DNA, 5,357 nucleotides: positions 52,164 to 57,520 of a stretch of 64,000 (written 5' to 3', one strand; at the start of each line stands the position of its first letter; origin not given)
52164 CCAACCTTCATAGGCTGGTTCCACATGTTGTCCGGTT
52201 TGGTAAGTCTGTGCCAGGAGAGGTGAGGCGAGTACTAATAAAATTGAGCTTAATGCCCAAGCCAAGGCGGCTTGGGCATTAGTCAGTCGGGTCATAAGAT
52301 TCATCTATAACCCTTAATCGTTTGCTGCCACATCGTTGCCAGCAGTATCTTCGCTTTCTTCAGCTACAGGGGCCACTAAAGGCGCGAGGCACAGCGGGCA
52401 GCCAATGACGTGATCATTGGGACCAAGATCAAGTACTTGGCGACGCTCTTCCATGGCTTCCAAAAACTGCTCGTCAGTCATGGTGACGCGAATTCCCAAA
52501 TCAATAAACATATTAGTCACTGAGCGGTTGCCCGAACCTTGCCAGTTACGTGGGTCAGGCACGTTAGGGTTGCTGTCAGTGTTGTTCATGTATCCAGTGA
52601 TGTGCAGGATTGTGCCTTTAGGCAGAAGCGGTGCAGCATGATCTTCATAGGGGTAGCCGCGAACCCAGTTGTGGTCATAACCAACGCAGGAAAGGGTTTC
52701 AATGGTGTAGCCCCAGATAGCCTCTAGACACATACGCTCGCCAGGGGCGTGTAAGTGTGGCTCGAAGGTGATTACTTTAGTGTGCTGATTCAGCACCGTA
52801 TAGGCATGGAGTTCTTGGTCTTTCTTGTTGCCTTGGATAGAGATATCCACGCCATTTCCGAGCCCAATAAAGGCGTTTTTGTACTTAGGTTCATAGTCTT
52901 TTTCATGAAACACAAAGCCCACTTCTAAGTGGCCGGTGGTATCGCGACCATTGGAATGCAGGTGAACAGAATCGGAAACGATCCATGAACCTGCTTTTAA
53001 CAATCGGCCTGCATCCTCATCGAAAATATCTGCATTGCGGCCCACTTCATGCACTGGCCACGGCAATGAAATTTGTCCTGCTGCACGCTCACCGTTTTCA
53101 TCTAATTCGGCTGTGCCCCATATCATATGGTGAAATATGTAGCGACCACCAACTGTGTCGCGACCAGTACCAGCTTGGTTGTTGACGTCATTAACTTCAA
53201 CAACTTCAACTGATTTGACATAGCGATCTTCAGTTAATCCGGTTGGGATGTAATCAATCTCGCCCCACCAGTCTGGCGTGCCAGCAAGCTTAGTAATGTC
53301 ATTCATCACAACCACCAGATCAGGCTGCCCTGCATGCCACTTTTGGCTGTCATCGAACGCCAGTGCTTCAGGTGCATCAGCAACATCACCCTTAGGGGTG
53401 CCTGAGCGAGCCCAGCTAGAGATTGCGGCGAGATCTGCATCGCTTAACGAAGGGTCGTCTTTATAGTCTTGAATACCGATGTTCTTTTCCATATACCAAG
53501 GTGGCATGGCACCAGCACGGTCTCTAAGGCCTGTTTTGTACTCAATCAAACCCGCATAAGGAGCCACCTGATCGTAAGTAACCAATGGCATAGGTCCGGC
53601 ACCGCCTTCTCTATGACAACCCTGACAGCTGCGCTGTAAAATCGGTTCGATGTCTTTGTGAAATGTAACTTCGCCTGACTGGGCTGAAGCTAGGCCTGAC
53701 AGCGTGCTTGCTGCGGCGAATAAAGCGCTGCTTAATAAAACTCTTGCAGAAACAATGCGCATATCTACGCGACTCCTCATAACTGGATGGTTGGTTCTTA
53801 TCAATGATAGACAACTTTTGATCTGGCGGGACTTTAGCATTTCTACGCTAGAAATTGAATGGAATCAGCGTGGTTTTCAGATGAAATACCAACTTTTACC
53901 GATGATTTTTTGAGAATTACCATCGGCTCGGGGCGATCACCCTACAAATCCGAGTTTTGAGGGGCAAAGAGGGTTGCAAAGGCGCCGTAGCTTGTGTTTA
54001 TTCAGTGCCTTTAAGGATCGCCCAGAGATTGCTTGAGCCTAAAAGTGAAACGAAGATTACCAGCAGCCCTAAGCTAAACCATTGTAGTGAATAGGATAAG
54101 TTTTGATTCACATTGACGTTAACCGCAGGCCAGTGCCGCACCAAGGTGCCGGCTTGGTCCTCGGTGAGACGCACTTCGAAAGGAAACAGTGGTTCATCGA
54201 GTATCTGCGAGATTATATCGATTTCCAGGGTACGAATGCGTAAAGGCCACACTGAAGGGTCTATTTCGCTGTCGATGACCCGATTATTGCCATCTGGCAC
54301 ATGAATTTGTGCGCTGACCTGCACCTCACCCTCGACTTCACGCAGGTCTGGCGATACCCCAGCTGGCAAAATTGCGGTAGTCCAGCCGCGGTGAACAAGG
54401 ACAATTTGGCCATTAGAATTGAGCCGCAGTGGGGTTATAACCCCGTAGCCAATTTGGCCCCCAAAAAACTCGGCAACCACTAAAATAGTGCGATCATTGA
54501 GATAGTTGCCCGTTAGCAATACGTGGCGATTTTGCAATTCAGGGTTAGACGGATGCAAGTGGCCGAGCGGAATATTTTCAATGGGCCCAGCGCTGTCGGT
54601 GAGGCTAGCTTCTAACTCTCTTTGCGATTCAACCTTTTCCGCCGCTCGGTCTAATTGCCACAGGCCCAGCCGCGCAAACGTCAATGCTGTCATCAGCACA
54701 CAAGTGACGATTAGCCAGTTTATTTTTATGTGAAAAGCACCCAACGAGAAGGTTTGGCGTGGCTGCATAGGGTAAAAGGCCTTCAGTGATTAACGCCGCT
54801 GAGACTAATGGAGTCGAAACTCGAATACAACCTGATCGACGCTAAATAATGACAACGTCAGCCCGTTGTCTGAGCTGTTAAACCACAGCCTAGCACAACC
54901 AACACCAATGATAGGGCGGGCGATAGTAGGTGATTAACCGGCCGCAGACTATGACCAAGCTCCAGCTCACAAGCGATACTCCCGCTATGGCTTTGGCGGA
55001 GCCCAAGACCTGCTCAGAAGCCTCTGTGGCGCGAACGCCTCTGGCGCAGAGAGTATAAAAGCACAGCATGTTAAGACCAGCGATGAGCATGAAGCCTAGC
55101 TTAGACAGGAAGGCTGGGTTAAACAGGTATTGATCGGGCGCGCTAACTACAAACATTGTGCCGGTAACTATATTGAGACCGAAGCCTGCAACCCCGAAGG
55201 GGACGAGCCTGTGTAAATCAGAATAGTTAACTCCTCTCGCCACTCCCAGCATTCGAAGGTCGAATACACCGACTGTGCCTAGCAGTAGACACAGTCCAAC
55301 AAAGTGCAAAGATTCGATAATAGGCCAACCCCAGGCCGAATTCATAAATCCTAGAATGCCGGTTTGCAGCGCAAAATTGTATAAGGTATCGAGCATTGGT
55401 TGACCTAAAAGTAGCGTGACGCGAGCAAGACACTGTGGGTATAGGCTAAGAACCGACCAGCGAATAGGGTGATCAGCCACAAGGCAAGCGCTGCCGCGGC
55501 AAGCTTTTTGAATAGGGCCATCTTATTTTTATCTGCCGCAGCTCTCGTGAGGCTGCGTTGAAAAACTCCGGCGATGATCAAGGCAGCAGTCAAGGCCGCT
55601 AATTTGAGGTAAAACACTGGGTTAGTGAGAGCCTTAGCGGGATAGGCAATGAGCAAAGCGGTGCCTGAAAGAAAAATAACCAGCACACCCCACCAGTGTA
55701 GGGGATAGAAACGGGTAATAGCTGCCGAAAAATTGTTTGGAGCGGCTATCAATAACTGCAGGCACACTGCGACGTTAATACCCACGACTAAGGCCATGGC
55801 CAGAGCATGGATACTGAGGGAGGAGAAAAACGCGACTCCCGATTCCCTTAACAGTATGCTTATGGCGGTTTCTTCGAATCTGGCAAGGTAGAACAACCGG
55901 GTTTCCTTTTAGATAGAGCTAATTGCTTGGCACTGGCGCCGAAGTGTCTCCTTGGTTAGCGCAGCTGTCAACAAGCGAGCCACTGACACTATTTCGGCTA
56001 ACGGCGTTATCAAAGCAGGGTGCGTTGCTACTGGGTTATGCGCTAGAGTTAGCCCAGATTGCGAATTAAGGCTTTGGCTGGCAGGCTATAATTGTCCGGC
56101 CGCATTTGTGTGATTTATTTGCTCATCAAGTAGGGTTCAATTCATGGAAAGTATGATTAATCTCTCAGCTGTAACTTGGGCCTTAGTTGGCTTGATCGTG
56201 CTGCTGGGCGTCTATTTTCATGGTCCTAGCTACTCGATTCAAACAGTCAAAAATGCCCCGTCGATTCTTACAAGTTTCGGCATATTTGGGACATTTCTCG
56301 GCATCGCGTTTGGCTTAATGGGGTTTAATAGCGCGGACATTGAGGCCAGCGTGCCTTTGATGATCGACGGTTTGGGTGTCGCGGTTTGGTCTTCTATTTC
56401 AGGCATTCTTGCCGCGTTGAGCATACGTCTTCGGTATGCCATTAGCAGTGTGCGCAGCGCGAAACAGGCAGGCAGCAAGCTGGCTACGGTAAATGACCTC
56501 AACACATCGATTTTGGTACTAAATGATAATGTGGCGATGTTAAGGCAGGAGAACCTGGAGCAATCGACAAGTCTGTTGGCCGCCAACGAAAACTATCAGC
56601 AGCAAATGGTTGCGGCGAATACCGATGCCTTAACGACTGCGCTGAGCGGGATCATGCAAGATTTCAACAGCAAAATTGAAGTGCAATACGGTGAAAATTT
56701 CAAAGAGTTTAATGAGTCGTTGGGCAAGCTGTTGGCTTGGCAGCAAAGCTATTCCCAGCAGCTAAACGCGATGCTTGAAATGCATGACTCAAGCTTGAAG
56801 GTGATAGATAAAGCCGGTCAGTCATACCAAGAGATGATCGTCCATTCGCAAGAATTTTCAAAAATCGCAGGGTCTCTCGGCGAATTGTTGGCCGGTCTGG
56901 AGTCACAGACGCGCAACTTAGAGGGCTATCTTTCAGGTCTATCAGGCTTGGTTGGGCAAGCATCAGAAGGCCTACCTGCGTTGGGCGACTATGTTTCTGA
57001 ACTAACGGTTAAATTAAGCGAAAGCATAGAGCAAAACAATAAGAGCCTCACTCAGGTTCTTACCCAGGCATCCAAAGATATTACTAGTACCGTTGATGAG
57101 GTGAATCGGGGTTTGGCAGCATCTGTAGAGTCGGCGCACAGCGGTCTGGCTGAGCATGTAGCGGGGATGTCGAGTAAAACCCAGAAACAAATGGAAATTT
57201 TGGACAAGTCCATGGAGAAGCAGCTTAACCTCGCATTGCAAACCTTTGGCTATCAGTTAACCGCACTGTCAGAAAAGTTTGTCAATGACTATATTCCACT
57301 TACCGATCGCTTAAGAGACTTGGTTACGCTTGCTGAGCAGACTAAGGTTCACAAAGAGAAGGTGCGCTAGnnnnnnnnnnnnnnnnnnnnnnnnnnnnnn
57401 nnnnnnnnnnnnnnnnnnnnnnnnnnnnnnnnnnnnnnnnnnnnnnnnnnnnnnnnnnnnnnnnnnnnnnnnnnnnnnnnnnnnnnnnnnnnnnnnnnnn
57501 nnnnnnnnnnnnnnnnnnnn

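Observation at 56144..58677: Zorya-like three-gene module: MotA-type channel with a helical tail, a MotB/OmpA partner and an unknown third protein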

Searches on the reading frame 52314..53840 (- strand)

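Call 33: search_protein_families(library=pfam, proteins=[window:52314-53840:-], max_evalue=0.01)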
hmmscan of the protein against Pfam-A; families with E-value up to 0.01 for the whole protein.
window:52314-53840:- (508 aa): 1 family
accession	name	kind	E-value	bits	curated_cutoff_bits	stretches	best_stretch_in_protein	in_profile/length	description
PF13442.11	Cytochrome_CBB3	-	0.00082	20.1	27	1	64-115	6-51/68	Cytochrome C oxidase, cbb3-type, subunit III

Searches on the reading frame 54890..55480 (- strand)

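Call 33: search_protein_families(library=pfam, proteins=[window:54890-55480:-], max_evalue=0.01)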
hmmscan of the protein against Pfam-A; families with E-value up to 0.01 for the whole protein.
window:54890-55480:- (196 aa): 1 family
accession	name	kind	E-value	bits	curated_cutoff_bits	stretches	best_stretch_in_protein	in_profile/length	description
PF20349.3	DUF6644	-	0.0041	17.7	27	1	41-185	8-154/155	Family of unknown function (DUF6644)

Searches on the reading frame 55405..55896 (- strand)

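Call 33: search_protein_families(library=pfam, proteins=[window:55405-55896:-], max_evalue=0.01)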
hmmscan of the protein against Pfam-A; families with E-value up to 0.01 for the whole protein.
window:55405-55896:- (163 aa): 2 families
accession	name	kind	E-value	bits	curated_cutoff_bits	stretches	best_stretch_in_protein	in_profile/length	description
PF05425.18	CopD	-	0.00012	22.9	32.1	1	58-146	2-101/105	Copper resistance protein D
PF20349.3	DUF6644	-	0.0012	19.5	27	1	26-152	25-154/155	Family of unknown function (DUF6644)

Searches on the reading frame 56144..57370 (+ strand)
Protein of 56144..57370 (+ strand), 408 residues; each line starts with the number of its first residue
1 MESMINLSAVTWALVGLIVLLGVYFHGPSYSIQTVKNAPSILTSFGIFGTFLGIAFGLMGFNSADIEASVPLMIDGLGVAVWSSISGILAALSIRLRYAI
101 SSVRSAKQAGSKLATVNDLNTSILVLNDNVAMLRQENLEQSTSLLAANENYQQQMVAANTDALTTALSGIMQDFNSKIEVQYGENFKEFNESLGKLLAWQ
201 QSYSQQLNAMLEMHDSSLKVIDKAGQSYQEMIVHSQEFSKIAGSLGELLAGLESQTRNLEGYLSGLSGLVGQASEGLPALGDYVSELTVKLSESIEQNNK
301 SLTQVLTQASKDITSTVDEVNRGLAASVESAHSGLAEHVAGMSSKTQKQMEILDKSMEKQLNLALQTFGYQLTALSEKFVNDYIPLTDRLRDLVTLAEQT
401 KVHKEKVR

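Call 3: search_protein_families(library=pfam, proteins=[window:56144-57370:+], max_evalue=1)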
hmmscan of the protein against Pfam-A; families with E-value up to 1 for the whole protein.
window:56144-57370:+ (408 aa): 12 families
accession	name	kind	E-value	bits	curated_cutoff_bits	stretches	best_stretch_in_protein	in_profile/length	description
PF01442.23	Apolipoprotein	-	1.7e-06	28.3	90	1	253-374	47-180/190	Apolipoprotein A1/A4/E domain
PF07464.16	ApoLp-III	-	0.0025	18.4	36.3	1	284-359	38-105/146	Apolipophorin-III precursor (apoLp-III)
PF04751.20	DarP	-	0.046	14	26.3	1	355-403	5-52/153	Dual-action ribosomal maturation protein DarP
PF17243.7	POTRA_TamA_1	-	0.057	14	26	0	338-370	18-50/74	POTRA domain TamA domain 1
PF11294.13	DUF3095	-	0.099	12.2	22.2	1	190-264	255-328/378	Protein of unknown function (DUF3095)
PF10157.14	BORCS6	-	0.1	13.2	35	0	152-223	15-85/101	BLOC-1-related complex sub-unit 6 C-terminal helix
PF04108.17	ATG17_like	-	0.12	12.2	43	1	136-362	14-250/355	Autophagy protein ATG17-like domain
PF07926.17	TPR_MLP1_2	-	0.13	12.7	36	1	113-162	7-56/129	TPR/MLP1/MLP2-like protein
PF21720.4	MIOS_WD40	-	0.17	11.3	31.7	1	149-234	29-116/314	MIOS, WD40 repeat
PF04837.17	MbeB_N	-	0.21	12.4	22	0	291-314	26-49/52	MbeB-like, N-term conserved region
PF04513.17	Baculo_PEP_C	-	0.27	11.7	38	1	249-321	33-105/140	Baculovirus polyhedron envelope protein, PEP, C terminus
PF01618.21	MotA_ExbB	-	0.28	11.4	22.9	1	34-108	48-121/127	MotA/TolQ/ExbB proton channel family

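Call 4: search_protein_families(library=padloc, proteins=[window:56144-57370:+], max_evalue=1)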
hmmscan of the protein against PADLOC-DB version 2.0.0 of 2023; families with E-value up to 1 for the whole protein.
window:56144-57370:+ (408 aa): 16 families
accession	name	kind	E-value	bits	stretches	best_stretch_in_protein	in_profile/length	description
PDLC00637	ZorA2|ZorA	-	1.9e-87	291.8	1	5-400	11-419/420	MotA/ExbB/TolQ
PDLC00639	ZorA2|ZorA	-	8e-71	237.3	2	8-340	32-376/494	MotA/ExbB/TolQ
PDLC00640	ZorA2|ZorA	-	1.4e-48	164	3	120-334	171-386/590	MotA/ExbB/TolQ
PDLC00638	ZorA2|ZorA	-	1.3e-45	154.2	3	108-346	155-393/545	MotA/ExbB/TolQ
PDLC00636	ZorA2|ZorA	-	4.1e-30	103.1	3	114-349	144-383/461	MotA/ExbB/TolQ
PDLC00635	ZorA2|ZorA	-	1.8e-21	74.7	2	33-175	44-174/505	MotA/ExbB/TolQ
PDLC00603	ZorA1|ZorA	-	4.5e-08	30.1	3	35-122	130-220/727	MotA/ExbB/TolQ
PDLC00597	ZorA1|ZorA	-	9.7e-08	29.2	2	34-197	107-279/683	MotA/ExbB/TolQ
PDLC00598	ZorA1|ZorA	-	1.1e-07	28.6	2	36-94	129-191/663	MotA/ExbB/TolQ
PDLC00604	ZorA1|ZorA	-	1.2e-07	28.6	1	41-389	146-459/639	MotA/ExbB/TolQ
PDLC00601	ZorA1|ZorA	-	2.8e-06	24.3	2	38-92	138-198/699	MotA/ExbB/TolQ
PDLC00602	ZorA1|ZorA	-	5.6e-05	20.1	2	39-93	132-189/648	MotA/ExbB/TolQ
PDLC00596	ZorA1|ZorA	-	0.00014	18.8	1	35-129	158-250/583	MotA/ExbB/TolQ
PDLC00599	ZorA1|ZorA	-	0.00018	18.3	3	36-69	127-160/631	MotA/ExbB/TolQ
PDLC03349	MTase_II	-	0.025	11.6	1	281-332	120-169/374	Type II methyltransferase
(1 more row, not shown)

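Call 5: search_protein_families(library=ncbifam, proteins=[window:56144-57370:+], max_evalue=1)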
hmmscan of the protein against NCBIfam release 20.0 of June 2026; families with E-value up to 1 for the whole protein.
window:56144-57370:+ (408 aa): 16 families
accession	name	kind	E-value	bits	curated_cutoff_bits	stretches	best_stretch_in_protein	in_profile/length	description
NF041792.2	2_anti-phage_ZorA2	equivalog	6.1e-30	104.3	700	3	128-307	172-351/550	type II Zorya anti-phage system protein ZorA2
NF033916.0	antiphage_ZorA_3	subfamily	1.1e-07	31.2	250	2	34-95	23-87/509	anti-phage ZorAB system protein ZorA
NF033915.0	antiphage_ZorA_2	subfamily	0.00011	21.4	100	2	36-93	109-172/383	anti-phage ZorAB system protein ZorA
NF041794.1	1_anti-phage_ZorA1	equivalog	0.00034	19.1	750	2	35-97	132-197/729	type I Zorya anti-phage system protein ZorA1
TIGR00996.1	Mtu_fam_mce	paralog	0.0014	17.9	140.5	1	184-285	160-258/291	MCE family protein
NF006732.0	PRK09263.1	equivalog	0.022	13.2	657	1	282-376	188-283/712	anaerobic ribonucleoside-triphosphate reductase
TIGR00217.1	malQ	equivalog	0.034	13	205.65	1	135-235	129-228/587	4-alpha-glucanotransferase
NF004453.0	PRK05786.1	equivalog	0.035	13.6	243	1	66-110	118-162/238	3-ketoacyl-(acyl-carrier-protein) reductase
NF033917.0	antiphage_ZorA_4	subfamily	0.049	12.5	500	1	38-92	62-119/413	anti-phage ZorAB system protein ZorA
NF003593.1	PRK05255.1-1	equivalog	0.083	12.9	70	1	355-404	2-50/155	ribosome biogenesis factor YjgA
NF009296.0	PRK12653.1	subfamily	0.18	11.5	306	1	74-122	104-152/220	fructose-6-phosphate aldolase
TIGR03930.1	WXG100_ESAT6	subfamily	0.26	11.5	44.85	0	303-379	6-81/90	WXG100 family type VII secretion target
NF041291.1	StbC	equivalog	0.37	11.1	100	1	285-348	20-82/122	plasmid stabilization protein StbC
NF046046.1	Mbov_0729_Cterm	subfamily_domain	0.74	10.5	60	0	338-406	24-87/105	Mbov_0729 family lipopotein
NF047516.1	LA_3659_fam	equivalog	0.97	9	36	1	290-364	131-205/221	LA_3659 family protein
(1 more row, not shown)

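Call 9: search_solved_structures(query=window:56144-57370:+, max_evalue=1)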
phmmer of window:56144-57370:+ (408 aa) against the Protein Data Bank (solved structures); distinct sequences matched with E-value up to 1: 11.
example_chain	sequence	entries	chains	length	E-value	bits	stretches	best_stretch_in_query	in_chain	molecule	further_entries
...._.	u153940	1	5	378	7.5e-42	147.2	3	99-295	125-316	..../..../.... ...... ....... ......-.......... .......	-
9hx4_F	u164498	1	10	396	0.0013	21.4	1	256-354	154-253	Apolipoprotein A-IV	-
8qyy_A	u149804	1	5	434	0.0015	21.2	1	34-119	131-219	Anti-phage defense ZorAB system ZorA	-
8qyk_A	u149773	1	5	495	0.0052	19.4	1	34-119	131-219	Anti-phage defense ZorAB system ZorA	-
3s84_A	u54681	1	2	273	0.0062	19.1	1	220-354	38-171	Apolipoprotein A-IV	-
8qyh_A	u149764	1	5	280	0.014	18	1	34-121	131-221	Anti-phage defense ZorAB system ZorA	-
1eq1_A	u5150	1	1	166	0.03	16.9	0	224-328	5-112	APOLIPOPHORIN-III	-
8uzp_M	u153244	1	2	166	0.033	16.8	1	181-331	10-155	stem_mimetic_01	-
8qyd_A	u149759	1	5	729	0.038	16.6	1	34-117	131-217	Anti-phage defense ZorAB system ZorA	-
7jg5_b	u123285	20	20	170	0.54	12.8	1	295-343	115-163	ATP synthase subunit b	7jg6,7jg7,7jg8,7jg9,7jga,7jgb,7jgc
7njk_b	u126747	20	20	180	0.58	12.7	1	296-343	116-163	ATP synthase subunit b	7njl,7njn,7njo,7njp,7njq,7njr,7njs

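Call 61: search_solved_structures(query=window:56144-57370:+, max_evalue=1e-20, show_alignments=1)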
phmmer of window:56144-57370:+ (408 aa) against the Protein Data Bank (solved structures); distinct sequences matched with E-value up to 1e-20: 1.
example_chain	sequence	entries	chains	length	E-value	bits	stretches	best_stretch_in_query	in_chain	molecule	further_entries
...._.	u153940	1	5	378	7.5e-42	147.2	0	99-295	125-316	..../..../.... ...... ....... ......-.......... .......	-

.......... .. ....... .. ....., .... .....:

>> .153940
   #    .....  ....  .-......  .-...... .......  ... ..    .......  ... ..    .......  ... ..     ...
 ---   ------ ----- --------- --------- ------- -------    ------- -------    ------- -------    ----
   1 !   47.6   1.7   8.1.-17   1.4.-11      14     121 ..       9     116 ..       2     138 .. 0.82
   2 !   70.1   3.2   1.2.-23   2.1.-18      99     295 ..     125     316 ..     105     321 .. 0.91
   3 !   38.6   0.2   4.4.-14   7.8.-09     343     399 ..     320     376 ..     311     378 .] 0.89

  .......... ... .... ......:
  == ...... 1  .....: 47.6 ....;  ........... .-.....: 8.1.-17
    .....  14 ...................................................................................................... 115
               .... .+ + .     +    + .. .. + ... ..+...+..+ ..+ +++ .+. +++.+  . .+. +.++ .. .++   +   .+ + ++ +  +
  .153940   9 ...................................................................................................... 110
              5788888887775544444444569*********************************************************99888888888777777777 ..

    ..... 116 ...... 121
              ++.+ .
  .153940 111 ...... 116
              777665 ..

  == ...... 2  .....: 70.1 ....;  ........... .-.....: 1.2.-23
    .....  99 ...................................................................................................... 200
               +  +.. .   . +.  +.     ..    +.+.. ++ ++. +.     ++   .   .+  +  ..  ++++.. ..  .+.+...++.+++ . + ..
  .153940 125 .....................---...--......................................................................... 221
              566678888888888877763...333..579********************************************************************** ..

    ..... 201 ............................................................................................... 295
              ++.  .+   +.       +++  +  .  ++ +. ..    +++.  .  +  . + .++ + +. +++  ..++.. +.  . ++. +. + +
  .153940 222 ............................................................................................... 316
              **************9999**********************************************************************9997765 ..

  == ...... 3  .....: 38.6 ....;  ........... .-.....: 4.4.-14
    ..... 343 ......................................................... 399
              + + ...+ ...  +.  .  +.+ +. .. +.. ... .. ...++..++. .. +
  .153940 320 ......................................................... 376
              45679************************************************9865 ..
